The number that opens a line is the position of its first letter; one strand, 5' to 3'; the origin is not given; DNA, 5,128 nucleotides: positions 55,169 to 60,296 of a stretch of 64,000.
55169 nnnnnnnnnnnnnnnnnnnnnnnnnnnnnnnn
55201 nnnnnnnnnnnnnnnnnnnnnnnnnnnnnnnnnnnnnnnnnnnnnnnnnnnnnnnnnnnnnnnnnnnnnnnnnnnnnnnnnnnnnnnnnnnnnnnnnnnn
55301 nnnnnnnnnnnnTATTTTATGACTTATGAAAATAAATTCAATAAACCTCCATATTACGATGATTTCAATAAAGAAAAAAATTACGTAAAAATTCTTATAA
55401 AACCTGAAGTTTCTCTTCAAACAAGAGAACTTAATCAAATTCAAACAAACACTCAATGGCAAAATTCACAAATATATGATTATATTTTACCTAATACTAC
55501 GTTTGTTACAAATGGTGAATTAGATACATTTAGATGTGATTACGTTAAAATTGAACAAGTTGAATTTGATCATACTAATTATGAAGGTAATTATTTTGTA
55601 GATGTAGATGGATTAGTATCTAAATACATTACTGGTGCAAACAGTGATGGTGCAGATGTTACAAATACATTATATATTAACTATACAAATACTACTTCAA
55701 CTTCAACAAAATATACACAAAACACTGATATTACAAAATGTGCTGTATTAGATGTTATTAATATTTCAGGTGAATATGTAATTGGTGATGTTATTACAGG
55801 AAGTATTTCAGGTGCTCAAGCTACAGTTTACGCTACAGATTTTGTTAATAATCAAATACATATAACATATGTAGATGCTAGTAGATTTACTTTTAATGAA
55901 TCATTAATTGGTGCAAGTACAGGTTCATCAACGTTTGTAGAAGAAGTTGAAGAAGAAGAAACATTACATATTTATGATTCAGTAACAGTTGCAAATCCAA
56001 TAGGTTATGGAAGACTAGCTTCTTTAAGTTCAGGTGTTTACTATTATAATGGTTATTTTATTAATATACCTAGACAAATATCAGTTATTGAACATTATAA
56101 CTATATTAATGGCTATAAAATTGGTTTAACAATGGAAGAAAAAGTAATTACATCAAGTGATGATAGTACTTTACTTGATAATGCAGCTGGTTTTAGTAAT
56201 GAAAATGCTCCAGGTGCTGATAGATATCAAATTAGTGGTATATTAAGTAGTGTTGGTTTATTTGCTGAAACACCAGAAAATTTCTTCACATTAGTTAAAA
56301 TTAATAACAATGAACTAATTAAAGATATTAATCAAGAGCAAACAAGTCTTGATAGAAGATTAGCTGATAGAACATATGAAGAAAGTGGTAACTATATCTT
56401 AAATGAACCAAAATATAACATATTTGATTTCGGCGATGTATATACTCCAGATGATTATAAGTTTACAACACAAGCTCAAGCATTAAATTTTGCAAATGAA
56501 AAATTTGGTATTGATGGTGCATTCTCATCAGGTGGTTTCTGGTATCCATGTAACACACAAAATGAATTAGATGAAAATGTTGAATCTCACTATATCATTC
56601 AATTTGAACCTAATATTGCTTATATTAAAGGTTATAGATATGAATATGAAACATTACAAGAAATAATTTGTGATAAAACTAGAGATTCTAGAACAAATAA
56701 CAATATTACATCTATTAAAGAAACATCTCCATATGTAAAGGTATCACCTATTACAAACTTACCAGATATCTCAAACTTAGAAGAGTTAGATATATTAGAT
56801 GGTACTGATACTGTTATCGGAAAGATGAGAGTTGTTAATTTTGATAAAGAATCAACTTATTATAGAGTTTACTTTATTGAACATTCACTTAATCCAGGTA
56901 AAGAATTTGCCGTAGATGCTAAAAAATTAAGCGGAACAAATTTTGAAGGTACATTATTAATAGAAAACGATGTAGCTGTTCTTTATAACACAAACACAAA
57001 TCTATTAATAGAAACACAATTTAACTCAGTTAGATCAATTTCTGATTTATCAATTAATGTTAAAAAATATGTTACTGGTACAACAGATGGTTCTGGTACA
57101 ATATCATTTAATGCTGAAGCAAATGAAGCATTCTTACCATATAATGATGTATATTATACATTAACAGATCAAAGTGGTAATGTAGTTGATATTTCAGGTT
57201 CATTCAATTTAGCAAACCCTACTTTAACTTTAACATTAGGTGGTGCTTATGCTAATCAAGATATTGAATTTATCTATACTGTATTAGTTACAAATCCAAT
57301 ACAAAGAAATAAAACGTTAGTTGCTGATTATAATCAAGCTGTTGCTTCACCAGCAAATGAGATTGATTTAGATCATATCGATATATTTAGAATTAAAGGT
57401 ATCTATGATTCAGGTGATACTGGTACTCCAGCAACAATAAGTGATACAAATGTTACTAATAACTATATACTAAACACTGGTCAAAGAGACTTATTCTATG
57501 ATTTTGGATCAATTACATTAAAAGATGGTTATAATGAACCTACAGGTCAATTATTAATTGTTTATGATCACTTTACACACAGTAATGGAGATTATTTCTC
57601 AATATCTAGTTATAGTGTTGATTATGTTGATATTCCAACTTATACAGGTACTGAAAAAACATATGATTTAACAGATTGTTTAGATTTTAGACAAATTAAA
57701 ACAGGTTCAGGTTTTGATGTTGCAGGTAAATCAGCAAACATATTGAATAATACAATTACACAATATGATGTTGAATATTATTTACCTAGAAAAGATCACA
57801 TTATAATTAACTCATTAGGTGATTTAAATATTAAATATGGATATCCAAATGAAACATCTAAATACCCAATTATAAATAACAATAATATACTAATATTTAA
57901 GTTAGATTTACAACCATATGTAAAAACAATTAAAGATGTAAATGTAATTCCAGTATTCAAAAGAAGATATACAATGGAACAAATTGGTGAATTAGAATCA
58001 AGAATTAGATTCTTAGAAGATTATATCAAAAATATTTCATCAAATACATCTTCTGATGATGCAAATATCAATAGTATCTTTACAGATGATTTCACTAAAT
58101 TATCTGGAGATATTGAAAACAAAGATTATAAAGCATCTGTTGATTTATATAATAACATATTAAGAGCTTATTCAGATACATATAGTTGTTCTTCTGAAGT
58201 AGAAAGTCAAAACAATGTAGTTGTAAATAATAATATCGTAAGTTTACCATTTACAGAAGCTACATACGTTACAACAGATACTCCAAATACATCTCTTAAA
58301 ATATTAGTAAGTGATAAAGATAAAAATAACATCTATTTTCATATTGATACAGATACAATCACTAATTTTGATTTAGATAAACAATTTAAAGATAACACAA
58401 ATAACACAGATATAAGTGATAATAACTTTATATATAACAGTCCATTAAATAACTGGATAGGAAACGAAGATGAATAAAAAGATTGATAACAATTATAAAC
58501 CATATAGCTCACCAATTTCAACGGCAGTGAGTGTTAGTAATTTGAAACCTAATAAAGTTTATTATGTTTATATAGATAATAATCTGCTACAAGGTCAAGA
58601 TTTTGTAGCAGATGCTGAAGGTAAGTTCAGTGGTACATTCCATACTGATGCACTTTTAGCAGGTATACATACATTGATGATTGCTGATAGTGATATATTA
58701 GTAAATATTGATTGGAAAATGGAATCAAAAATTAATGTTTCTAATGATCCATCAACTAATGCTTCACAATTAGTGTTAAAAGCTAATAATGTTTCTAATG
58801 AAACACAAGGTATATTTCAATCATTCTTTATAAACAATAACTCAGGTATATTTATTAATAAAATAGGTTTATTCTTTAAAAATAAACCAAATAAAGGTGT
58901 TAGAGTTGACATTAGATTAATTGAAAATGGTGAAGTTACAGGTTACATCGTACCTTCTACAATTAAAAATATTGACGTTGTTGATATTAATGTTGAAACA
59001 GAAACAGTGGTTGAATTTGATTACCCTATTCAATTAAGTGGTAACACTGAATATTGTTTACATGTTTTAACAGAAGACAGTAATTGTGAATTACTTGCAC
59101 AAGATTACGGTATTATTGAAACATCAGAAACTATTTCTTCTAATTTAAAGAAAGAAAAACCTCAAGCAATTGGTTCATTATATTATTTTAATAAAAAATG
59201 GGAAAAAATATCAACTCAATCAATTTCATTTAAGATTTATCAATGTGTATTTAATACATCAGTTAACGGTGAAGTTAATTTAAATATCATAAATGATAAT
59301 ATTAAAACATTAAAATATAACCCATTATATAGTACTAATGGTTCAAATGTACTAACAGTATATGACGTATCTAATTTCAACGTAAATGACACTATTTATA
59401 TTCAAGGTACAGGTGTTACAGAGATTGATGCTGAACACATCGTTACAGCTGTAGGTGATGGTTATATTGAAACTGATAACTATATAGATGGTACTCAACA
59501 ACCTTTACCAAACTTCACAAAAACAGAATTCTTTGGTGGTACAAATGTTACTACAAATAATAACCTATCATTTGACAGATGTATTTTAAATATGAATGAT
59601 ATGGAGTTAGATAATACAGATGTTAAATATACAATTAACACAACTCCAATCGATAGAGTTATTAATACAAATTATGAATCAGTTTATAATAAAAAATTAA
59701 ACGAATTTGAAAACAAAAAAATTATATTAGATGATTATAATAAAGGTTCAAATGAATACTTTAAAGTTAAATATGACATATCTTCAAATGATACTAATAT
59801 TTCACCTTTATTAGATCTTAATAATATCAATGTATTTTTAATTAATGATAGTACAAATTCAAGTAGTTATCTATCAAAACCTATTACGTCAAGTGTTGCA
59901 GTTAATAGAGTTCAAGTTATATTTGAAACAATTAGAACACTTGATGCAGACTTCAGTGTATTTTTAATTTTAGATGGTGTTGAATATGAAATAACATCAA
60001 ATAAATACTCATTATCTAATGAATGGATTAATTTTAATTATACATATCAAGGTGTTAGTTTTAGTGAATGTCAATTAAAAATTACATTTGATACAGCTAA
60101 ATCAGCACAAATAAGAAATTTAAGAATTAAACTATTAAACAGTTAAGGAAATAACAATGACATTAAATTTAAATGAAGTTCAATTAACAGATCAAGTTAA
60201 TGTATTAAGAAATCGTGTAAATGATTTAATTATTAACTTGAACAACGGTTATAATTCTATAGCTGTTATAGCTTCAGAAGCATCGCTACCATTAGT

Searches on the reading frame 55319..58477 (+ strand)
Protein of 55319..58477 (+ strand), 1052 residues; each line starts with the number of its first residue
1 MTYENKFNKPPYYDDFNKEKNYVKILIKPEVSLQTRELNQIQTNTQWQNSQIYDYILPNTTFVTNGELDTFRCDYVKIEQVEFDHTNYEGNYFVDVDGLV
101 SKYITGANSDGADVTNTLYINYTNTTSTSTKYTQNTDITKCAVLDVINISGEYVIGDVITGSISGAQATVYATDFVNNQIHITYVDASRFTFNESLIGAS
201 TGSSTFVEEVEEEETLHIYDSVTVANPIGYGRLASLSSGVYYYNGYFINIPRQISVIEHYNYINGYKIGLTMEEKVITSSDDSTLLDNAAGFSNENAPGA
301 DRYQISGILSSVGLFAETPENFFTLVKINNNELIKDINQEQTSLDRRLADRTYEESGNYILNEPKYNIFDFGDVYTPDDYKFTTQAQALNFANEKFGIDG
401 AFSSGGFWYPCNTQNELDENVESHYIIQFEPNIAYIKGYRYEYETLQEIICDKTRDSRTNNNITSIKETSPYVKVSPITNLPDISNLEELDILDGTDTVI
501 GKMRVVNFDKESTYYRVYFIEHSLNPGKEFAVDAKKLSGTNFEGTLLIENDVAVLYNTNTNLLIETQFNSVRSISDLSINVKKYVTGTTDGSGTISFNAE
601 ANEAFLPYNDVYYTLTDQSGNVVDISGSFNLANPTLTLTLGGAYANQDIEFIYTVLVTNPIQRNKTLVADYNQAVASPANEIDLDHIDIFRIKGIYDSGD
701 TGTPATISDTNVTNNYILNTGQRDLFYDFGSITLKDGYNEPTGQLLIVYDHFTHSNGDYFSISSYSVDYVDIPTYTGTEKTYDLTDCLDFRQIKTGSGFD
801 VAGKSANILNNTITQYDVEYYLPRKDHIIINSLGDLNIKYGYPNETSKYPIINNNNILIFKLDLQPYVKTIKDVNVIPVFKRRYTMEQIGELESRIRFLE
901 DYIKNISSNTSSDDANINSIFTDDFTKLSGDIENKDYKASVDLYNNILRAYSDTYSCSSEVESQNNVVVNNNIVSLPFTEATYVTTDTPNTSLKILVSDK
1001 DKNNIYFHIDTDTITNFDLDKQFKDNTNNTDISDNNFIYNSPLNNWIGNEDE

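Call 3: search_protein_families(library=pfam, proteins=[window:55319-58477:+], max_evalue=1)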
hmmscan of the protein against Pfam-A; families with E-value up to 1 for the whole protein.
window:55319-58477:+ (1052 aa): 1 family
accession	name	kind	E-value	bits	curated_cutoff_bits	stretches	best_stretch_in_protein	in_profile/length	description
PF16075.10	DUF4815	-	2.4e-30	105.8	30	3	237-361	70-190/570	Domain of unknown function (DUF4815)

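Call 4: search_protein_families(library=phrogs, proteins=[window:55319-58477:+], max_evalue=0.01)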
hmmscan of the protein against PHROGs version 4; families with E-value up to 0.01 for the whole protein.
window:55319-58477:+ (1052 aa): 3 families
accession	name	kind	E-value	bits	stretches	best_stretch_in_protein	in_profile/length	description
phrog_358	-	unknown function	3.3e-157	526.4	2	547-985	579-1073/2056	-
phrog_877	-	unknown function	6.9e-38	131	2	5-470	4-258/1141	-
phrog_17266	-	unknown function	6.8e-06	26.4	1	266-362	100-199/314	-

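Call 64: find_related_loci(query=window:55319-58477:+, collection=viral_contigs, flank=10000)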
Query window:55319-58477:+ (1052 aa) in viral_contigs; peptide patterns used: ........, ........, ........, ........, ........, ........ (x = any residue, [..] = any of these).
2 stretches matched a pattern, but none encodes a relative of the query by tblastn (E <= 1e-3).

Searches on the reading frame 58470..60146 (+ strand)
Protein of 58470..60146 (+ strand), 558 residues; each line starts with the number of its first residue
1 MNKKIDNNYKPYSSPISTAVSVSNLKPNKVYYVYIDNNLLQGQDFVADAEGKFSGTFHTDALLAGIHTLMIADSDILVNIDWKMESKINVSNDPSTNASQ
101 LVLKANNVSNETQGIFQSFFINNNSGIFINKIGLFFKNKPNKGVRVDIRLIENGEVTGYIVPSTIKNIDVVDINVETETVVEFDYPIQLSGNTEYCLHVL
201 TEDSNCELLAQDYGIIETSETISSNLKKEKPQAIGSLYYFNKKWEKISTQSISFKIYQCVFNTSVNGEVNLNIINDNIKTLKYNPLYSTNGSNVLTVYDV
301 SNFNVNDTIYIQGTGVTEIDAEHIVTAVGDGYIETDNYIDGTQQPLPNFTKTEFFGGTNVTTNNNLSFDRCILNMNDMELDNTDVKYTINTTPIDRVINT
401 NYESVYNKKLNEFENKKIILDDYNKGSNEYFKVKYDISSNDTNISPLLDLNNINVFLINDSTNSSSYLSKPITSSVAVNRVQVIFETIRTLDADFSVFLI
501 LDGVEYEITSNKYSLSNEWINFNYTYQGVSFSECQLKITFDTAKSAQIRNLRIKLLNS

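Call 3: search_protein_families(library=pfam, proteins=[window:58470-60146:+], max_evalue=1)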
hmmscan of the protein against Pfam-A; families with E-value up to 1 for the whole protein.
window:58470-60146:+ (558 aa): 2 families
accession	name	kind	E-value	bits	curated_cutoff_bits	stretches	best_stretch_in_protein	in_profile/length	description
PF08657.15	DASH_Spc34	-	0.017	15.2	26.7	1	386-497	92-205/280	DASH complex subunit Spc34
PF18493.6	DUF5617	-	0.56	10.9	26.3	0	401-428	3-30/90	Domain of unknown function (DUF5617)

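Call 4: search_protein_families(library=phrogs, proteins=[window:58470-60146:+], max_evalue=0.01)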
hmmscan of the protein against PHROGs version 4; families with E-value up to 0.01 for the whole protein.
window:58470-60146:+ (558 aa): 2 families
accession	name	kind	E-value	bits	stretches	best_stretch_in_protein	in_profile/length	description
phrog_358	-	unknown function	7.1e-32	110.7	2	115-299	1424-1612/2056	-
phrog_5986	-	unknown function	7.7e-19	68.7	2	46-264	10-218/409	-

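Call 63: find_related_loci(query=window:58470-60146:+, collection=viral_contigs, flank=10000)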
Query window:58470-60146:+ (558 aa) in viral_contigs; peptide patterns used: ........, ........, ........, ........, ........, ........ (x = any residue, [..] = any of these).
23 stretches matched a pattern, but none encodes a relative of the query by tblastn (E <= 1e-3).
